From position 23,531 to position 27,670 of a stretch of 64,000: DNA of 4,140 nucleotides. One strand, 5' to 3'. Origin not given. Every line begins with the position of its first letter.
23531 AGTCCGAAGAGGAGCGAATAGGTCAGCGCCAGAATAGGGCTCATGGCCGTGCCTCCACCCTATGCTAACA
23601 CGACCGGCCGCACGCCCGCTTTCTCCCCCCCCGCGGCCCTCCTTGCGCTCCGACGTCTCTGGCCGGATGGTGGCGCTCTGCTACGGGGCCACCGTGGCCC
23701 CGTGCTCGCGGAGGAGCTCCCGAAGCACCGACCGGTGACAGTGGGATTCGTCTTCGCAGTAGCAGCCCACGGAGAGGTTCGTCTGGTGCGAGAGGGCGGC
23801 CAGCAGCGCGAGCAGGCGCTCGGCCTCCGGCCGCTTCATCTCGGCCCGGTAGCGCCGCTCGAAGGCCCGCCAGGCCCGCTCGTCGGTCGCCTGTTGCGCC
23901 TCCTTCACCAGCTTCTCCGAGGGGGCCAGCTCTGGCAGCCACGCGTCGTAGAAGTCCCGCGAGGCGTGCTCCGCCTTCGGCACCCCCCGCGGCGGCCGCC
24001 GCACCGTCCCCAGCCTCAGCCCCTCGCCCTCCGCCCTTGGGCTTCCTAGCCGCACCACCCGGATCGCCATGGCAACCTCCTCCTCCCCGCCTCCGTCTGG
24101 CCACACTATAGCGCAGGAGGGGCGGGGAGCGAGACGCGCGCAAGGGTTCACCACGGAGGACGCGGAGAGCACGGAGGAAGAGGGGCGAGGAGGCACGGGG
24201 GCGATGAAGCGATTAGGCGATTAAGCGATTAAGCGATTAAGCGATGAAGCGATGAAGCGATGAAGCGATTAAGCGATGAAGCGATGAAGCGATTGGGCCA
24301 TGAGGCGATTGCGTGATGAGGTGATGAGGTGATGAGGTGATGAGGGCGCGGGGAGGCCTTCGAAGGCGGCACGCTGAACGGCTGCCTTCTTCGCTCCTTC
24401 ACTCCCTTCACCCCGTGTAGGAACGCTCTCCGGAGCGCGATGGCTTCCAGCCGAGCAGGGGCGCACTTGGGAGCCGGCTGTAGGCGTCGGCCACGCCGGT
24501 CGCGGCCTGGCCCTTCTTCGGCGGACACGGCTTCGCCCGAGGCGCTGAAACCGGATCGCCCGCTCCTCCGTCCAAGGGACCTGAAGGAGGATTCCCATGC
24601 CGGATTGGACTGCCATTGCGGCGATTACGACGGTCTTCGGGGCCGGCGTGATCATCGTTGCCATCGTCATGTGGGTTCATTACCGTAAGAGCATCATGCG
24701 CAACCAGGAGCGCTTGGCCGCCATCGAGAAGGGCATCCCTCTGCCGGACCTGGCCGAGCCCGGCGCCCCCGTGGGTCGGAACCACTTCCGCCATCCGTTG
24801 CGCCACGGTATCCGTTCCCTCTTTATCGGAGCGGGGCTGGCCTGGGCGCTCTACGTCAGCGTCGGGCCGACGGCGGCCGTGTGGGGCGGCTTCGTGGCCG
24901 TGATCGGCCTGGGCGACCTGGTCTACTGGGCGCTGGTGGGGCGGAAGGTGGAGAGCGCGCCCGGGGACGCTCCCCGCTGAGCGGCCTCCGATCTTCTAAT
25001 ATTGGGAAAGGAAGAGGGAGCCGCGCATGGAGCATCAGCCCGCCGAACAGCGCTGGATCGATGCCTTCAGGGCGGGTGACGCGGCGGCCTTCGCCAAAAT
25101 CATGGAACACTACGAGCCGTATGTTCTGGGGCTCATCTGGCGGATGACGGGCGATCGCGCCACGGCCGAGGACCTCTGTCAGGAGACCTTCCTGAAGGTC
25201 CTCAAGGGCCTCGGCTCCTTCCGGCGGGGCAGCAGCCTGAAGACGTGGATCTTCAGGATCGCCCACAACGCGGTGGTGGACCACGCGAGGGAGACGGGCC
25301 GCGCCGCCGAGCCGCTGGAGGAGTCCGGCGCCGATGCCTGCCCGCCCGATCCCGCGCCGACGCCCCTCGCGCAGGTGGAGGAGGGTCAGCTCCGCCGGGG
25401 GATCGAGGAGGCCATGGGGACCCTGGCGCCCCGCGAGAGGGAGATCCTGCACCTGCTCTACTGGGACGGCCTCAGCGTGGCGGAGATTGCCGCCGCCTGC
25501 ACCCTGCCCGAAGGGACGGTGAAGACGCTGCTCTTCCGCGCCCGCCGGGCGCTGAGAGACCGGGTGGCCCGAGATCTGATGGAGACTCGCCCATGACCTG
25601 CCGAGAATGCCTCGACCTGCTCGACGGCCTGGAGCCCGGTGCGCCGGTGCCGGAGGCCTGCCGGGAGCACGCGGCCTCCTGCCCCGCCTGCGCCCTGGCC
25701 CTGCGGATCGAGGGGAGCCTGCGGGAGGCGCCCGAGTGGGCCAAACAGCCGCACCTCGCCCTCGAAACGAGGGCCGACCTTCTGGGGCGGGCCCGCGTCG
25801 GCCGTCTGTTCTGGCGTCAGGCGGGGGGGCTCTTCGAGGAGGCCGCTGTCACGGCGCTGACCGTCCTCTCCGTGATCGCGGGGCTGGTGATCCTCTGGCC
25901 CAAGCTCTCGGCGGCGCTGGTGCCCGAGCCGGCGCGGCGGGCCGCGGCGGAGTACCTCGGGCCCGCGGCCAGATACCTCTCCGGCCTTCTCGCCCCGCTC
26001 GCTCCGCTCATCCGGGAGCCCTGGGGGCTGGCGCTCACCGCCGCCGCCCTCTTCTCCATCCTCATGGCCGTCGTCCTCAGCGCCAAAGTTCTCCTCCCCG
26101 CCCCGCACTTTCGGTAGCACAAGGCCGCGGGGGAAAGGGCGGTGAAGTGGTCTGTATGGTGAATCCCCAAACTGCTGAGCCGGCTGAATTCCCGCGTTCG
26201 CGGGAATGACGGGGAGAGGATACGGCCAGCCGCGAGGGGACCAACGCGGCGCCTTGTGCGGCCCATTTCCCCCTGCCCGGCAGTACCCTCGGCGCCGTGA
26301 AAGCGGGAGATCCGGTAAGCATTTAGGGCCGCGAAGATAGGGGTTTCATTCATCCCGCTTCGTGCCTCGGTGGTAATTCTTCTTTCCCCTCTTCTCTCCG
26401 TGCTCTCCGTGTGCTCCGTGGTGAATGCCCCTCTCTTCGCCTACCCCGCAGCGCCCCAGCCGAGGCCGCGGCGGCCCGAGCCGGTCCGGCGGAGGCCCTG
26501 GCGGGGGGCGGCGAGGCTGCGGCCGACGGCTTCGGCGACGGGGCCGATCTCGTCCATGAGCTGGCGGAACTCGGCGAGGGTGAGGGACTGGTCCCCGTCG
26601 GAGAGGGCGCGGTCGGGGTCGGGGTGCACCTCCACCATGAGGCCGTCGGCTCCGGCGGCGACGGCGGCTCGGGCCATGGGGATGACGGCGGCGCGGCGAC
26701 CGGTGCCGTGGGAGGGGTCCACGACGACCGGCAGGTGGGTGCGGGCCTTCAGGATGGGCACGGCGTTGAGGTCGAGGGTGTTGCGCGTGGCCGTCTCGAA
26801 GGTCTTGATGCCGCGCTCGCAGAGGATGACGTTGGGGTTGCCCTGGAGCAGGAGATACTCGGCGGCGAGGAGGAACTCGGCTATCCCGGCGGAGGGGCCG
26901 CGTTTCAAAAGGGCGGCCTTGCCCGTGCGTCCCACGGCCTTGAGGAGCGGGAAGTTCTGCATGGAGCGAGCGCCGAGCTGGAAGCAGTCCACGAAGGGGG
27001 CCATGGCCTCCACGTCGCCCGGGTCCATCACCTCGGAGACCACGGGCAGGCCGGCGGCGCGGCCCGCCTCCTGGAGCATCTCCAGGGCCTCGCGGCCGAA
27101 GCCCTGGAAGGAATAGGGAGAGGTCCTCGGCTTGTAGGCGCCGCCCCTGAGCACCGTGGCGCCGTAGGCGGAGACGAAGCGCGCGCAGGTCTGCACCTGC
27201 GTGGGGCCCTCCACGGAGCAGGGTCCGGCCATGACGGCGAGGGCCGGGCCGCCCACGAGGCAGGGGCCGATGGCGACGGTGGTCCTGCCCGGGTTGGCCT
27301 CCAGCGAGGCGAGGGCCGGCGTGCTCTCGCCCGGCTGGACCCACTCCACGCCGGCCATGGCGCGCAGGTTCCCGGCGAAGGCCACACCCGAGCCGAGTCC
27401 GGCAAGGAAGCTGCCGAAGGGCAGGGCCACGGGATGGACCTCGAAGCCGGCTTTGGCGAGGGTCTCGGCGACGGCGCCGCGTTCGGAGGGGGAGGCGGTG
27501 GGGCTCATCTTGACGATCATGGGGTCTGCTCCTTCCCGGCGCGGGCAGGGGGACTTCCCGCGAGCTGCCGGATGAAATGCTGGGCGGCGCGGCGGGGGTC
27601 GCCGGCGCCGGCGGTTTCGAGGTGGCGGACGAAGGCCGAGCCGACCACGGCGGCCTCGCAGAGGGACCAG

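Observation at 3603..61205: Window-wide family of phase-coherent 7-8 nt tandem arrays, purine-rich on one strand, at 17 or more intergenic loci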

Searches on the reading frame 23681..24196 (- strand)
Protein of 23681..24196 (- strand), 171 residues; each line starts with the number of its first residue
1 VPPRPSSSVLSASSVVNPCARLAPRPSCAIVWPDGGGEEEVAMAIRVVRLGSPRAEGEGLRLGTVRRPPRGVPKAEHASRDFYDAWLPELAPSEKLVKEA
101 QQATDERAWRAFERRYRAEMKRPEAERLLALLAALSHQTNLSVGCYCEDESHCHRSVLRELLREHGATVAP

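Call 10: search_protein_families(library=pfam, proteins=[window:23681-24196:-])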
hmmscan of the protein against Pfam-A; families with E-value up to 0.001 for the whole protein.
window:23681-24196:- (171 aa): 3 families
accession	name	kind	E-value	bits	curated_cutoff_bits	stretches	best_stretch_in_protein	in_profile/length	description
PF22751.1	DUF488-N3a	-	4.7e-48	162.8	27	1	45-166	1-118/118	Active DUF488-N3 subclade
PF04343.18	DUF488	-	3.7e-17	63.5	22.2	1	65-162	20-121/121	Domain of unknown function DUF488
PF22752.1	DUF488-N3i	-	5e-12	46.9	27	1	45-165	2-114/131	Inactive DUF488-N3 subclade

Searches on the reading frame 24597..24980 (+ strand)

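Call 10: search_protein_families(library=pfam, proteins=[window:24597-24980:+])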
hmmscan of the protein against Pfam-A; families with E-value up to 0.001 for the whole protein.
window:24597-24980:+ (127 aa): 2 families
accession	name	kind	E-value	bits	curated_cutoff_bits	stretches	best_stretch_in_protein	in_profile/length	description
PF19762.4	DUF6249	-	2.2e-12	47.3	33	1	7-113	1-102/104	Domain of unknown function (DUF6249)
PF06305.16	LapA_dom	-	0.00014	22.2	28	0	6-45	19-61/64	Lipopolysaccharide assembly protein A domain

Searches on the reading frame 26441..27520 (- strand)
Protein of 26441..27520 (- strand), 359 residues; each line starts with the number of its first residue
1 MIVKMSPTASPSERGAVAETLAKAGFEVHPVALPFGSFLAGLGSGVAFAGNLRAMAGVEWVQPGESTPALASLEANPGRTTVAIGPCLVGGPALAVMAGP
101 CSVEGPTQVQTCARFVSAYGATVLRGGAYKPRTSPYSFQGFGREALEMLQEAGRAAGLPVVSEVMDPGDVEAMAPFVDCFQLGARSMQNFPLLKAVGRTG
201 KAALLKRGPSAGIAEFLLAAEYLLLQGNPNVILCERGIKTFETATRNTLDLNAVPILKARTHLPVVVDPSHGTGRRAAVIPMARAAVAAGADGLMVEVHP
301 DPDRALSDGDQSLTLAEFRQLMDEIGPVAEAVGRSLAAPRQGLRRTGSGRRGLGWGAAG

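Call 61: search_protein_families(library=pfam, proteins=[window:26441-27520:-])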
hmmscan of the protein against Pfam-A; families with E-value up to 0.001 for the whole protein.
window:26441-27520:- (359 aa): 2 families
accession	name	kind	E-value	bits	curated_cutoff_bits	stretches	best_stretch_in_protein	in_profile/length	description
PF00793.26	DAHP_synth_1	-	1.3e-76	257.5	25.5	1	91-322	15-261/270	DAHP synthetase I family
PF03102.20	NeuB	-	5.7e-11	42.8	22.1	1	141-334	53-238/241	NeuB family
